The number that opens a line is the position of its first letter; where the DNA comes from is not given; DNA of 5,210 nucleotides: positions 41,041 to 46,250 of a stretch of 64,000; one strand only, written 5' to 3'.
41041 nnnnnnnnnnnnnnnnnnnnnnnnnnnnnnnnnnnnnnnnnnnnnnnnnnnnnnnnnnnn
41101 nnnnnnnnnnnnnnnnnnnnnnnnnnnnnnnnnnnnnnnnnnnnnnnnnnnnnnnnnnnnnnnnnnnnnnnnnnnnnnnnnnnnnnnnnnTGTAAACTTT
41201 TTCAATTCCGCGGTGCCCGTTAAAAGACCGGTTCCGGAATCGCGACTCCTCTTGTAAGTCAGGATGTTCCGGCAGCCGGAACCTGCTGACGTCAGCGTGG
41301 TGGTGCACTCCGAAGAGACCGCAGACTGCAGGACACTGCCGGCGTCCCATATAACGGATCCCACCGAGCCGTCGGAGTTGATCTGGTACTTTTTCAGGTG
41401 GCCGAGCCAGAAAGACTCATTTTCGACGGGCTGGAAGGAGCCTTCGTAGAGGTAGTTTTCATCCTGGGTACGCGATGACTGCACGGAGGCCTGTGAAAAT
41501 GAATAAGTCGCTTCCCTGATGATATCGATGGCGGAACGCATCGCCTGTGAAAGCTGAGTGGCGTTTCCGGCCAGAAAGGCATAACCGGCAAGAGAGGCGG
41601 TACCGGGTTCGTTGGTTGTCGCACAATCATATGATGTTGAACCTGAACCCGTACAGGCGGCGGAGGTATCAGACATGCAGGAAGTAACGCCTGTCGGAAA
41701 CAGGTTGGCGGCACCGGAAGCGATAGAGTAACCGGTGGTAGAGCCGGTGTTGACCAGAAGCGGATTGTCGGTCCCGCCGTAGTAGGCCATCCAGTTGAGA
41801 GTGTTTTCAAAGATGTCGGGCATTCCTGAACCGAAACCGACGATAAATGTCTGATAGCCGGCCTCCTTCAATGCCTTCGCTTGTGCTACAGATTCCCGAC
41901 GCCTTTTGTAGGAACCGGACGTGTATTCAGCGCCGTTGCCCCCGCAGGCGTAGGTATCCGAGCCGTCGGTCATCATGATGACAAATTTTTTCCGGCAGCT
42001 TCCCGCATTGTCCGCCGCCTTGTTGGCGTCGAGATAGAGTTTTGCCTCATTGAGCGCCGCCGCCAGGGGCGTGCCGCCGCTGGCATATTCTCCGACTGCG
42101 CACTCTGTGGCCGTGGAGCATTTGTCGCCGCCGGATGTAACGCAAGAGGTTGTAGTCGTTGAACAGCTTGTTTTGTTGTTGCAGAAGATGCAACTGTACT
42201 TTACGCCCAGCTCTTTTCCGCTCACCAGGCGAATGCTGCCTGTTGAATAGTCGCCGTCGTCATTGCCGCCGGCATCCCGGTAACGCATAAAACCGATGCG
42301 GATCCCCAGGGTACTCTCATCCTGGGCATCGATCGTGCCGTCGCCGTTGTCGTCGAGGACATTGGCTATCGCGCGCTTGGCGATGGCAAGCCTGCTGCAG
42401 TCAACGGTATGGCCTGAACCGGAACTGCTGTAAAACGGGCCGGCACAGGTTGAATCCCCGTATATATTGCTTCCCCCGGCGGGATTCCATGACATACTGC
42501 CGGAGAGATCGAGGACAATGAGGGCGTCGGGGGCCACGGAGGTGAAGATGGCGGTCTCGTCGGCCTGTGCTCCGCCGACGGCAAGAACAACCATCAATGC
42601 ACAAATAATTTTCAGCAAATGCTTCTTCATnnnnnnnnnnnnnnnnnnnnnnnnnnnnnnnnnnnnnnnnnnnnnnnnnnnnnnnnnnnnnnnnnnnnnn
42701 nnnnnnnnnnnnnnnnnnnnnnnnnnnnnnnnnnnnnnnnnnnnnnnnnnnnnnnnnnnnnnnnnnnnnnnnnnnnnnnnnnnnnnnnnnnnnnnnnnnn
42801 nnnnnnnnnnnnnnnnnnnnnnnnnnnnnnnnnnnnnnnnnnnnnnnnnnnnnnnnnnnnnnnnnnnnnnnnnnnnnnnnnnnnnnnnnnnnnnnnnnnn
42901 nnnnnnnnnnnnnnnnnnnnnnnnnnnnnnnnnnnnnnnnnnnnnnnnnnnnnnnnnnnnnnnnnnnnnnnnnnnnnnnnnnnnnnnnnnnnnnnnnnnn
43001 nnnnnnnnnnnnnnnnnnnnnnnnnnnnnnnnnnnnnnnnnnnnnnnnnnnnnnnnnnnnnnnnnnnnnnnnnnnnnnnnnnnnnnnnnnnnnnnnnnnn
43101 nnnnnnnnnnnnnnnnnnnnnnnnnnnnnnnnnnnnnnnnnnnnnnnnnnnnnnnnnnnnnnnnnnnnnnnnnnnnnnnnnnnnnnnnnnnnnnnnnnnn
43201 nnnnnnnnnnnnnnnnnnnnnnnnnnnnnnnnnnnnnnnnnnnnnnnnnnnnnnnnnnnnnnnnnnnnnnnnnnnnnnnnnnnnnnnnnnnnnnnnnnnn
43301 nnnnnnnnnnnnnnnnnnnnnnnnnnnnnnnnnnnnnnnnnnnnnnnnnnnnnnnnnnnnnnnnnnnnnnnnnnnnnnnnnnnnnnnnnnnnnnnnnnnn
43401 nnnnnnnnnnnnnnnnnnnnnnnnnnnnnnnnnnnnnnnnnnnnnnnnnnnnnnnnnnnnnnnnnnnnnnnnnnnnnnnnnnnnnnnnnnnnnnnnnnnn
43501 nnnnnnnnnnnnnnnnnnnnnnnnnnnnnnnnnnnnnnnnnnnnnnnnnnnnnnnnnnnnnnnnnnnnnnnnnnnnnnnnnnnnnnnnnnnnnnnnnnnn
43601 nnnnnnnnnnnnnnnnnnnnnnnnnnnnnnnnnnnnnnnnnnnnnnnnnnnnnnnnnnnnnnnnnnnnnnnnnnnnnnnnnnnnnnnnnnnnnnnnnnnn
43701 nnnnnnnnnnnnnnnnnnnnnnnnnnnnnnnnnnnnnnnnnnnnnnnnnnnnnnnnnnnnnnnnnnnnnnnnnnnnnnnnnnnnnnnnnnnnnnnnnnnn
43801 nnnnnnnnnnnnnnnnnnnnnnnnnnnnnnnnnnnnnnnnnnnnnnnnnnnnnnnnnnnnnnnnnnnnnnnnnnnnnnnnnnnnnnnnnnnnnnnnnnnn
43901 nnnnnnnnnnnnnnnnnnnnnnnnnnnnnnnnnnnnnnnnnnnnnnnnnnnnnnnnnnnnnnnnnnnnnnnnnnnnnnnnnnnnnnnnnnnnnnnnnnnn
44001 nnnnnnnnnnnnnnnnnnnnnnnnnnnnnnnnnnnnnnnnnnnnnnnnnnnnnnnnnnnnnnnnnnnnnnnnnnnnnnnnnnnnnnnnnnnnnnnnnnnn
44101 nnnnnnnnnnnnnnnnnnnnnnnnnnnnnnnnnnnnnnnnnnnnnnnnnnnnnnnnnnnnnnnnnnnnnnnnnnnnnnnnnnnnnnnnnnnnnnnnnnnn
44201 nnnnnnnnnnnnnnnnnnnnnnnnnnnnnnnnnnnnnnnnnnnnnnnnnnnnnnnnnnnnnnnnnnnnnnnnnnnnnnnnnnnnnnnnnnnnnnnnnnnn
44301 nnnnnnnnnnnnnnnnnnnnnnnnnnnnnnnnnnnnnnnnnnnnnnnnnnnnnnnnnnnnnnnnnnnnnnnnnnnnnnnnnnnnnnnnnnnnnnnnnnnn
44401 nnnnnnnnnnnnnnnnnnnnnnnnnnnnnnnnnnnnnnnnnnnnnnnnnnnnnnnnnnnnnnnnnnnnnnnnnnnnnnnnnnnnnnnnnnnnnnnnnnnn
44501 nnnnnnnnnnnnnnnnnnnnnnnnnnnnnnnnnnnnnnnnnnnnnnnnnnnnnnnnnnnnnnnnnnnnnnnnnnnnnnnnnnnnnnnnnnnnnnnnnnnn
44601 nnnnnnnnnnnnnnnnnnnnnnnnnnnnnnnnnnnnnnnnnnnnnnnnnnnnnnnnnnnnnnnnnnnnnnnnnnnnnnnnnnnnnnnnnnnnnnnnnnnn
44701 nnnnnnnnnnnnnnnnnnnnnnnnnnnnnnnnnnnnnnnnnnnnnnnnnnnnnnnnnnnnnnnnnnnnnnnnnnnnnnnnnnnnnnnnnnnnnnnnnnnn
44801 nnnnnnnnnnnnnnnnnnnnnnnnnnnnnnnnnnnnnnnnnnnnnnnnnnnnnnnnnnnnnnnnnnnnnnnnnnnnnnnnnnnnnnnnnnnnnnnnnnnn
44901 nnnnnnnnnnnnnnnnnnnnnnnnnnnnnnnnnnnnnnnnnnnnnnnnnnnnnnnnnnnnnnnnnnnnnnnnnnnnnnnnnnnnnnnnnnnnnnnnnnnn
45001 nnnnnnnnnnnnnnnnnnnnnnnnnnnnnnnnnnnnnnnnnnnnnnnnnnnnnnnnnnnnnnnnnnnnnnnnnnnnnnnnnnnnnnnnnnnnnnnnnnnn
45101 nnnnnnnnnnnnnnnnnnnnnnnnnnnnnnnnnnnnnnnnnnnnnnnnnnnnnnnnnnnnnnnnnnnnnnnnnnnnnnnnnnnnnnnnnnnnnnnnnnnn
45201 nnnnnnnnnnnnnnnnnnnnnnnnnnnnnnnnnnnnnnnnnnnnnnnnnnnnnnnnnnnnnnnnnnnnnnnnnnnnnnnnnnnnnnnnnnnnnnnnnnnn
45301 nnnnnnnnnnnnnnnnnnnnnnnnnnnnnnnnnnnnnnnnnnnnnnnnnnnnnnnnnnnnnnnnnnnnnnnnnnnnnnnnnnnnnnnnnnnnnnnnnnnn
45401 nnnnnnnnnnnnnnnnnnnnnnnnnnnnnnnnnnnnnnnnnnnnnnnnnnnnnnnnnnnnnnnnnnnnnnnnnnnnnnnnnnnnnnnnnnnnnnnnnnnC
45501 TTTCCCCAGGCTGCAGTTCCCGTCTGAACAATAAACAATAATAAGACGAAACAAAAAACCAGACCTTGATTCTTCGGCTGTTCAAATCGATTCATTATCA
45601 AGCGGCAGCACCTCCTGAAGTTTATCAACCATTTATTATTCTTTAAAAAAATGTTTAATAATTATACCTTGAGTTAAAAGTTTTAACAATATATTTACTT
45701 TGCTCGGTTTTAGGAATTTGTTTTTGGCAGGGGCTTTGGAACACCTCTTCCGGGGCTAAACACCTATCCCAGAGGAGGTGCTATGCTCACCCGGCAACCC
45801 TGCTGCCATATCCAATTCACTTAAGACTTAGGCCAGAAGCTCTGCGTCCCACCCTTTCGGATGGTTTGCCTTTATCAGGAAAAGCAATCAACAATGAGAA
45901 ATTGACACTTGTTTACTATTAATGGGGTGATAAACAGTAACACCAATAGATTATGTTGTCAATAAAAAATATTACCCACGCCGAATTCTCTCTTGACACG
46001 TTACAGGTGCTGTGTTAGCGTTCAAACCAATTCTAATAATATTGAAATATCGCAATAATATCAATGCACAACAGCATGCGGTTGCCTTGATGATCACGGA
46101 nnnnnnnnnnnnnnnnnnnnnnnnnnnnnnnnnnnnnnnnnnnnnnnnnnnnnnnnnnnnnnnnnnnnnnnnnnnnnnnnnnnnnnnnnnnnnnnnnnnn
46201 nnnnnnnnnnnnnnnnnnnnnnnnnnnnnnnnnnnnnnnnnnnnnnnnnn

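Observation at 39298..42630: PilY1 homolog with about 33 cysteines in the mature protein and Cys/Thr/Ser/Asn low-complexity inserts, including one inside the vWA domain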

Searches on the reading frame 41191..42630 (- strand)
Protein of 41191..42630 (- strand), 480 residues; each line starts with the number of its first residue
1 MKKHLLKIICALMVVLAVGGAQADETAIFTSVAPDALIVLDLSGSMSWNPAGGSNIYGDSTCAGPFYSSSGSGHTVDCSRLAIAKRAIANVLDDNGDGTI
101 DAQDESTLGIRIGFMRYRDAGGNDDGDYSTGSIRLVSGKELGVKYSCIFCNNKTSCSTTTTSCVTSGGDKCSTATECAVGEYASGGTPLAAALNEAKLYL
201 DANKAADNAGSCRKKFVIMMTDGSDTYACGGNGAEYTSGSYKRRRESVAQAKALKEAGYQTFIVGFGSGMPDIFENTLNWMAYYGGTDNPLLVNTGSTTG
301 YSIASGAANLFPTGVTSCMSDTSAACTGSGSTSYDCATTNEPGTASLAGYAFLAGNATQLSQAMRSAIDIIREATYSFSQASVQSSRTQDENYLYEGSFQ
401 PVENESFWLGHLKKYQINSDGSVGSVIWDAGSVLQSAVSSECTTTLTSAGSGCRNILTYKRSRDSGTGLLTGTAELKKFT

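Call 56: predict_structure(alignment_id=A2)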
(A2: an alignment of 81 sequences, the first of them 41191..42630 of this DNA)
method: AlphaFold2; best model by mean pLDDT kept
length: 480 residues; sequences in the alignment: 81
mean_pLDDT: 82.9   pTM: 0.77
mean pLDDT of the five models: 82.9, 82.4, 81.2, 81.1, 80.8
residues with pLDDT >= 90: 272; 70-90: 107; 50-70: 50; < 50: 51
segments of 3 or more residues with pLDDT < 50: 378-387, 442-480
pLDDT, mean of each block of 10 residues (from residue 1): 82 79 56 94 95 96 97 97 97 96 94 88 71 87 96 95 80 90 93 96 95 95 90 87 96 97 93 95 94 91 93 94 74 82 95 96 96 69 51 76 56 85 83 67 46 39 34 31
secondary structure, 60 per line:
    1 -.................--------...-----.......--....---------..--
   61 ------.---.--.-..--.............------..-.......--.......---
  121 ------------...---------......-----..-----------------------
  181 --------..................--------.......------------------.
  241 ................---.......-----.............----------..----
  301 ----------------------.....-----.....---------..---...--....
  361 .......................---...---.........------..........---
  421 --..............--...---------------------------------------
elements in order: H2-18 E35-41 H44-47 H80-92 H102-108 E111-117 E133-135 H145-150 H189-206 E215-221 H240-256 E260-266 H272-284 E323-327 E333-337 E352-354 H357-383 E387-389 E393-401 E408-417 E423-429 H430-436

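Call 59: fold_search(model_id=the predicted structure, library=pdb)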
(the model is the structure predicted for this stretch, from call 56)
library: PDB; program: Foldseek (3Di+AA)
matches with E <= 10: 434; with E <= 0.001: 6
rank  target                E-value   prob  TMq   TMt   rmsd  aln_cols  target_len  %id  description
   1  6fpy_B                5.0e-05  1.00  0.25  0.21   6.0       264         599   14  Inter-alpha-inhibitor heavy chain 1, wild type (released 2019-02-27)
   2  7b7p_A                8.4e-05  1.00  0.29  0.33   6.5       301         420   11  PilB minor pilin from Streptococcus sanguinis (released 2021-04-28)
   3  9c4f_I                2.0e-04  1.00  0.28  0.64   4.8       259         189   15  Infectious B19V capsid (released 2024-10-16)
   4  6fpy_A                2.4e-04  1.00  0.25  0.21   5.6       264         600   14  Inter-alpha-inhibitor heavy chain 1, wild type (released 2019-02-27)
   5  6fpz_A                3.4e-04  1.00  0.26  0.21   5.4       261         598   13  Inter-alpha-inhibitor heavy chain 1, D298A (released 2019-02-27)
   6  4hql_A                5.6e-04  1.00  0.25  0.44   6.3       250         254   16  Crystal structure of magnesium-loaded Plasmodium vivax TRAP protein (released 2012-12-26)
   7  4hqo_A                2.4e-03  1.00  0.26  0.44   5.5       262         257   16  Crystal structure of Plasmodium vivax TRAP protein (released 2012-12-26)
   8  8xt5                  2.7e-03  0.99  0.24  0.39   6.8       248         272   11  The closed state of RGLG5-VWA (released 2025-01-22)
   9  4hqo_B                5.1e-03  1.00  0.25  0.44   6.5       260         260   15  Crystal structure of Plasmodium vivax TRAP protein (released 2012-12-26)
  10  6k86                  6.8e-03  0.96  0.23  0.37  11.6       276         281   12  The closed state of RGLG1 mutant-E378A (released 2020-06-24)
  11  9bui_b                7.2e-03  1.00  0.26  0.58   5.5       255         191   14  M1A Midnolin-Proteasome (with Ubl) (released 2025-06-11)
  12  6k89                  1.0e-02  0.96  0.24  0.38  11.0       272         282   12  The closed state of RGLG1 VWA domain (released 2020-06-24)
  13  9u60_B                1.2e-02  0.98  0.23  0.27  10.3       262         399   11  C3 convertases zymogen C4b2 in loading state (released 2026-01-14)
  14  6k82                  1.4e-02  0.90  0.23  0.35   7.3       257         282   10  RGLG1 mutant-D338A E378A (released 2020-06-24)
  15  8hmg_E                2.2e-02  0.89  0.23  0.35  11.4       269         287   13  The open state of RGLG2-VWA (released 2023-12-06)
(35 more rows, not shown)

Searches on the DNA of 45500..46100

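Call 53: search_rna_families(source=window, start=45500, end=46100, threshold=gathering)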
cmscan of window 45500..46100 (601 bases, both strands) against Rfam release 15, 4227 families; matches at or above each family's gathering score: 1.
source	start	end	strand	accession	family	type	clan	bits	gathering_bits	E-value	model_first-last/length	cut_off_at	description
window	45789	45879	-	RF03167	c-di-GMP-I-GGC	Cis-reg; riboswitch;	CL00126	66.3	59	1.8e-15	1-80/80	no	c-di-GMP-I-GGC riboswitch aptamer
